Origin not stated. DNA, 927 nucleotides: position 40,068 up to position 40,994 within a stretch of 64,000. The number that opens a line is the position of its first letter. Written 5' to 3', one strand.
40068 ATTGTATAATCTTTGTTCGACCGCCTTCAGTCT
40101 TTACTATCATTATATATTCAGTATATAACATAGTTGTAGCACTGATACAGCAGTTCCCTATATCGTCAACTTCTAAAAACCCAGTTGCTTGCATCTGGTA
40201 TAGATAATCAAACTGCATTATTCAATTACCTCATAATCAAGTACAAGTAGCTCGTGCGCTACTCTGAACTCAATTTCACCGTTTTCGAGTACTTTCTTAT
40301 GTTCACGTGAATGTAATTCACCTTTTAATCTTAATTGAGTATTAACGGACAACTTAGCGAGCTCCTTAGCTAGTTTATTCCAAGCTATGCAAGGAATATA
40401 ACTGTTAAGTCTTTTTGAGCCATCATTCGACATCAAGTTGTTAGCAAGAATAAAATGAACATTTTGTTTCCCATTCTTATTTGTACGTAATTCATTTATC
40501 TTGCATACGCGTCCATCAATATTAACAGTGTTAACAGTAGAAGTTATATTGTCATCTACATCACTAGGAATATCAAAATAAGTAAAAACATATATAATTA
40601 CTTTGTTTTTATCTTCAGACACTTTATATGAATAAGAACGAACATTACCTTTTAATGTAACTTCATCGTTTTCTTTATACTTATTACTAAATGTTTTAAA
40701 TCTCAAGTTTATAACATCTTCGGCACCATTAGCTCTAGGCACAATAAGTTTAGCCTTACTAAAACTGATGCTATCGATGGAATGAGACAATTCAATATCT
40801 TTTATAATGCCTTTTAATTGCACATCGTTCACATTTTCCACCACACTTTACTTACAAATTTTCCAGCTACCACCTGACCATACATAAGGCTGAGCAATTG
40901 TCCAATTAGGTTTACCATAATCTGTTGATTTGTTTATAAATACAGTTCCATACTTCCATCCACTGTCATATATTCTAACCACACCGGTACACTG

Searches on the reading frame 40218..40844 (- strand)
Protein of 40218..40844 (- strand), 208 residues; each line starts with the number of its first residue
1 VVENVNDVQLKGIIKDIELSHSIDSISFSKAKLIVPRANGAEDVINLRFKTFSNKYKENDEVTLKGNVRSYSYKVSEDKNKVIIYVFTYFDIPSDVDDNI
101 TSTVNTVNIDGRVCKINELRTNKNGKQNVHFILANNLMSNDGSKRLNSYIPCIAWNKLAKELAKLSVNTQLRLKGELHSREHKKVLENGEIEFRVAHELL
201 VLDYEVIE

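Call 78: search_protein_families(library=pfam, proteins=[window:40218-40844:-], max_evalue=0.001)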
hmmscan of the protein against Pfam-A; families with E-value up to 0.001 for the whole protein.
window:40218-40844:- (208 aa): 2 families
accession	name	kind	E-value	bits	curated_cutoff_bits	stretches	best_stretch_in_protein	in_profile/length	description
PF00436.31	SSB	-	6.2e-12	45.9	26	1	104-184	1-85/104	Single-strand binding protein family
PF22657.2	SSB_1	-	2.5e-05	24.8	27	1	105-184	1-82/91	Another single-strand binding protein family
